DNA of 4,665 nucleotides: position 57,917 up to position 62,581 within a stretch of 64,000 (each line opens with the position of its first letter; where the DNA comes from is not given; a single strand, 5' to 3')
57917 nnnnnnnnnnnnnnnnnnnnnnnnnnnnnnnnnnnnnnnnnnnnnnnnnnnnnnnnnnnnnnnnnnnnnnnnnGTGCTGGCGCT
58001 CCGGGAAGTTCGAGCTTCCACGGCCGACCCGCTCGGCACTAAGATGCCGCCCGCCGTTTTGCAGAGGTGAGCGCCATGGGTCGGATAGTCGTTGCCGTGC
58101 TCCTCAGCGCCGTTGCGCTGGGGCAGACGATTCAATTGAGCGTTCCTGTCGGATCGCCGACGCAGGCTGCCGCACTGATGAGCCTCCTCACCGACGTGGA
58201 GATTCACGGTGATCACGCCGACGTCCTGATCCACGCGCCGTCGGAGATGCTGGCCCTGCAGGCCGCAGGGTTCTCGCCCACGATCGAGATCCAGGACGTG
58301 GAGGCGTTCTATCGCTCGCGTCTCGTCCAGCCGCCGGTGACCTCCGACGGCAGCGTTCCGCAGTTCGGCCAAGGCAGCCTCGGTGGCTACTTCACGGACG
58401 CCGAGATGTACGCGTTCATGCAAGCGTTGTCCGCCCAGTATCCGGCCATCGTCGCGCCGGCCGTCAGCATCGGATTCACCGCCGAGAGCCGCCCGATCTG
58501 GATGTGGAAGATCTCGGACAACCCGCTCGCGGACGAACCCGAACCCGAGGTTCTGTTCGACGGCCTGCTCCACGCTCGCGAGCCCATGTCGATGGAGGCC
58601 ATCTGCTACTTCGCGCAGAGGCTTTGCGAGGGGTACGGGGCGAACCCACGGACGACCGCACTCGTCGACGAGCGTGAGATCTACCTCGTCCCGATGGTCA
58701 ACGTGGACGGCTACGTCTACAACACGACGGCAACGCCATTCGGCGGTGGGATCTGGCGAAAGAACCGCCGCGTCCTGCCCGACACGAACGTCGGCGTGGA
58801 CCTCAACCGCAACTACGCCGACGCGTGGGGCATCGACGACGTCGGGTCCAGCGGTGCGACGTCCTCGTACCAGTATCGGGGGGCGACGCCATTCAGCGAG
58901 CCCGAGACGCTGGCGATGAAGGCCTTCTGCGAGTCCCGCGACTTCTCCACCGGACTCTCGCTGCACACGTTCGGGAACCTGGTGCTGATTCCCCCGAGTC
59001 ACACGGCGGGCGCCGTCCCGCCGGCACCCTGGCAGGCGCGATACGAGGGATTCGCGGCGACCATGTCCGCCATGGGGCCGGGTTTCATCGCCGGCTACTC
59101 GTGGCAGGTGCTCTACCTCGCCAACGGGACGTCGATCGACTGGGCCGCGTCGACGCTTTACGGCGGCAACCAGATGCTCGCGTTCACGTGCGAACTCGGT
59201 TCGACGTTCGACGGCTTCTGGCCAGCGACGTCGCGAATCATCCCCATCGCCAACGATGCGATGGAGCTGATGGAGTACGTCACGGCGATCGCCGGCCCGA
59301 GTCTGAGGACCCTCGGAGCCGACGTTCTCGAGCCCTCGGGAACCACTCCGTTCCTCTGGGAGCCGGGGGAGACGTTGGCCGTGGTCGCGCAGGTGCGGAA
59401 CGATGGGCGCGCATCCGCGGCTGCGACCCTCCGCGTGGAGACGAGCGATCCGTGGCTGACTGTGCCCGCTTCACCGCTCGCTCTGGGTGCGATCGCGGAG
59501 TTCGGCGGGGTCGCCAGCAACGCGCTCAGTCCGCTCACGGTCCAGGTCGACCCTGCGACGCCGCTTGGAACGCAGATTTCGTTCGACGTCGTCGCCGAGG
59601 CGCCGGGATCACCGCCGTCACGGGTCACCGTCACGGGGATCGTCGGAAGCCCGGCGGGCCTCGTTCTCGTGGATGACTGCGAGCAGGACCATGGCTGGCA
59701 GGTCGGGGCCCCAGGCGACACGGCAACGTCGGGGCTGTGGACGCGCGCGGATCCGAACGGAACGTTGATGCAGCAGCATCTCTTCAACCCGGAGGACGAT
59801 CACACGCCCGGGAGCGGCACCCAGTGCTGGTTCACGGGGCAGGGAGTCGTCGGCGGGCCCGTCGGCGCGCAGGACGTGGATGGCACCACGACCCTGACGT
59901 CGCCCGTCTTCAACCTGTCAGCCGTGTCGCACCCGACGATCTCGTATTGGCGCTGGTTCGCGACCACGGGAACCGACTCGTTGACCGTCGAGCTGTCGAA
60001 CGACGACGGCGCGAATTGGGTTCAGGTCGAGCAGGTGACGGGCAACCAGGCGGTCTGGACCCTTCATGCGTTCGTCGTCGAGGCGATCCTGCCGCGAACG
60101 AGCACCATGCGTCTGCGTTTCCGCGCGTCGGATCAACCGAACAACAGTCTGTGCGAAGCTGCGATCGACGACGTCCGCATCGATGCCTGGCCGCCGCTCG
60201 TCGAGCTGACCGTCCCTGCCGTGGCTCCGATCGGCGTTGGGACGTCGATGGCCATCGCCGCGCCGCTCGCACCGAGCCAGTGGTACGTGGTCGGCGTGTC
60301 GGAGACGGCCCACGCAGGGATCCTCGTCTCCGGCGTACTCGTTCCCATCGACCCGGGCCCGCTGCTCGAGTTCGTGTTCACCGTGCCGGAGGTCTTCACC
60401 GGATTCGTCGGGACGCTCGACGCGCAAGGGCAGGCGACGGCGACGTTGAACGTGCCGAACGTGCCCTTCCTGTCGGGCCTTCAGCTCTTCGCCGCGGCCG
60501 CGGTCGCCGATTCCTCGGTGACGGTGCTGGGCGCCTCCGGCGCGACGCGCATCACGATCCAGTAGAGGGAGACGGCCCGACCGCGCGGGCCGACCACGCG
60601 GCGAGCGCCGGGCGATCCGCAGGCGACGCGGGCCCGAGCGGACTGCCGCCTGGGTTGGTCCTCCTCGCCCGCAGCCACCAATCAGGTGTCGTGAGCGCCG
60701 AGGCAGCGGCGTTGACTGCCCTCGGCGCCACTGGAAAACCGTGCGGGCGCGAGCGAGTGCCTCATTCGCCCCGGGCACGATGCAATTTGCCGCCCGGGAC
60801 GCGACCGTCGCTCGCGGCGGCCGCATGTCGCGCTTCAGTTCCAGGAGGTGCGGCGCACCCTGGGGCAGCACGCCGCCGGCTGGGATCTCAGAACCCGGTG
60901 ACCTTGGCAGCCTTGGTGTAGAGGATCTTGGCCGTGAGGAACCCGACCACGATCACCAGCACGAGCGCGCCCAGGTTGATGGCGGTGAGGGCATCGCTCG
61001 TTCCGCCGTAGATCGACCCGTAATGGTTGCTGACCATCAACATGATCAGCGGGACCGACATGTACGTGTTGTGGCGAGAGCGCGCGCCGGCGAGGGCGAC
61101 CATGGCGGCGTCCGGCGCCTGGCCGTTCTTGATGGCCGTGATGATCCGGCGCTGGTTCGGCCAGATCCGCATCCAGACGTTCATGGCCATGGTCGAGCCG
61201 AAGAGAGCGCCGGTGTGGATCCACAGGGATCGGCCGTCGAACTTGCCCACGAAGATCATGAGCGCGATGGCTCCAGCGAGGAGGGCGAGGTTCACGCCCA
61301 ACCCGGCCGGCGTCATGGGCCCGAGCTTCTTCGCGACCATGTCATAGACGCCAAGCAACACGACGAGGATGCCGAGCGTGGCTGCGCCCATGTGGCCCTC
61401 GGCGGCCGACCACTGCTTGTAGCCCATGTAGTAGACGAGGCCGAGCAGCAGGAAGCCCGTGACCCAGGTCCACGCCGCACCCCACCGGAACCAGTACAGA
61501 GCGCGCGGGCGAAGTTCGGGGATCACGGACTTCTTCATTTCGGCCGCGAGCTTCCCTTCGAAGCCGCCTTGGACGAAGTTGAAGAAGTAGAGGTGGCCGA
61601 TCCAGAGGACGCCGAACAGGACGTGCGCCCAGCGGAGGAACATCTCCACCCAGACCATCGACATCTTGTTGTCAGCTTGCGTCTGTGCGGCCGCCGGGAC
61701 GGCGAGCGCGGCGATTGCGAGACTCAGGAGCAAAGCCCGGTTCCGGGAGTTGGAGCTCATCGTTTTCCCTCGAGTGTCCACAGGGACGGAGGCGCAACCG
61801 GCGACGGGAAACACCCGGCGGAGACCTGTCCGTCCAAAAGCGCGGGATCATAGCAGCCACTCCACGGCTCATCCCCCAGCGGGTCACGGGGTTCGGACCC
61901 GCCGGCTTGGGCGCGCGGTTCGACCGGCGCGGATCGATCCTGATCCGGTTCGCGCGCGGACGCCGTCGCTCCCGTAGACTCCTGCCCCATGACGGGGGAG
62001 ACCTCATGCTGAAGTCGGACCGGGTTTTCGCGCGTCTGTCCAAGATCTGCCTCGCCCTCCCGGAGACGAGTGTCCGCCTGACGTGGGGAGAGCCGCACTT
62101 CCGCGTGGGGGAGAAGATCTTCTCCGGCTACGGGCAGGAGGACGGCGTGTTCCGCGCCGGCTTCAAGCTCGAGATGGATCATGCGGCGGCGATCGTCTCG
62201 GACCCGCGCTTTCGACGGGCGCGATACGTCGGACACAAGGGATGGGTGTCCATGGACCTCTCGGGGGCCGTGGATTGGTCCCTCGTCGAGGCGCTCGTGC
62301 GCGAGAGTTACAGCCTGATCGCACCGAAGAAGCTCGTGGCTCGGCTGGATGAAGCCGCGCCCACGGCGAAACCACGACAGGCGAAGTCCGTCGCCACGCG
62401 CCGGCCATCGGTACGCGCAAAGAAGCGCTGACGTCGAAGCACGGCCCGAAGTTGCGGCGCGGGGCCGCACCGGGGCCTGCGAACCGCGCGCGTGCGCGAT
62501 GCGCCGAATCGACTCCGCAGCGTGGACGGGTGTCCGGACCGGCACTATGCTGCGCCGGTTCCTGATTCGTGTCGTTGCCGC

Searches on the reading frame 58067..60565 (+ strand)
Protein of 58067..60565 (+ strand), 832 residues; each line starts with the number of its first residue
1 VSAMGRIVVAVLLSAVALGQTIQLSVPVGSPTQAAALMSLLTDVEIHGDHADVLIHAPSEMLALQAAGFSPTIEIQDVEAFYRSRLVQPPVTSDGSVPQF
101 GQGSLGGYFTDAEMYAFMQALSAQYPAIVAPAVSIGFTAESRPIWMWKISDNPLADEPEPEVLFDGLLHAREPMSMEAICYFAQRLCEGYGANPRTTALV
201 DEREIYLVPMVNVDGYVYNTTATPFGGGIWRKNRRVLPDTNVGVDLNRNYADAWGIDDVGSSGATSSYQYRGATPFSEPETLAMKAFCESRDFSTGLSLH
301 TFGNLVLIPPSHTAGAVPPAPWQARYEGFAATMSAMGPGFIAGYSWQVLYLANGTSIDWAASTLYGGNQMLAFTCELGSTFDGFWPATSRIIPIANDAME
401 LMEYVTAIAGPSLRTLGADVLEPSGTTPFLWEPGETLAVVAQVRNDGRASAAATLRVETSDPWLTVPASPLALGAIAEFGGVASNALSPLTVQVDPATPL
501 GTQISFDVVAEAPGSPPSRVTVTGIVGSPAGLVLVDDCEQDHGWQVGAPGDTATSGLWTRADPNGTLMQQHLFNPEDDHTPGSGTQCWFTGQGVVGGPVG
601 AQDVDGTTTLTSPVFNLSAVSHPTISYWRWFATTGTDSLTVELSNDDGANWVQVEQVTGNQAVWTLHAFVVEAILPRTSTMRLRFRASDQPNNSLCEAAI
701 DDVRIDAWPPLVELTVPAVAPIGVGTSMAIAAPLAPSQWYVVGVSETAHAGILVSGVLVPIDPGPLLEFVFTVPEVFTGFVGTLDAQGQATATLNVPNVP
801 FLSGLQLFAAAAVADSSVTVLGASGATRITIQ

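Call 34: search_protein_families(library=pfam, proteins=[window:58067-60565:+], max_evalue=0.001)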
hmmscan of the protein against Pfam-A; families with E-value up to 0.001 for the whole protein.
window:58067-60565:+ (832 aa): 1 family
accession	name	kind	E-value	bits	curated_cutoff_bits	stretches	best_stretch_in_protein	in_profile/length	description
PF00246.29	Peptidase_M14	-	2.7e-58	198.3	21.6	1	114-400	1-285/286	Zinc carboxypeptidase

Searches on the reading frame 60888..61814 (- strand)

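Call 34: search_protein_families(library=pfam, proteins=[window:60888-61814:-], max_evalue=0.001)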
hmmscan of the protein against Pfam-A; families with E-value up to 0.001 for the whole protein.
window:60888-61814:- (308 aa): 1 family
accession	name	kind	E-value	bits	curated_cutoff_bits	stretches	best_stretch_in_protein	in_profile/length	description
PF06181.16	Urate_ox_N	-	1.1e-43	150.3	26.9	2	93-288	62-263/295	Urate oxidase N-terminal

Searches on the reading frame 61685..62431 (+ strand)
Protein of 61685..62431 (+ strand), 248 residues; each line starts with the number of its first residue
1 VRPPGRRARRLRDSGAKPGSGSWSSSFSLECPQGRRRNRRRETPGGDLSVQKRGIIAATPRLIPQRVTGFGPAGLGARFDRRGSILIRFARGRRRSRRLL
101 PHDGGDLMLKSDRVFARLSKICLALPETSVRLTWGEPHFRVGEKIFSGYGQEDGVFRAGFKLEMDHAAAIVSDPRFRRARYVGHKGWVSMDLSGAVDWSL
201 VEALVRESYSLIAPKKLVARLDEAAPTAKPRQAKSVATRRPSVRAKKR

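Call 34: search_protein_families(library=pfam, proteins=[window:61685-62431:+], max_evalue=0.001)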
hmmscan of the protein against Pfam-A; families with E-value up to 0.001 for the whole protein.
window:61685-62431:+ (248 aa): 1 family
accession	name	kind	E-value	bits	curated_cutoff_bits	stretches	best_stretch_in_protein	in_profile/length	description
PF04237.18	YjbR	-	3.1e-13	50.6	30.1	1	123-211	1-88/88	YjbR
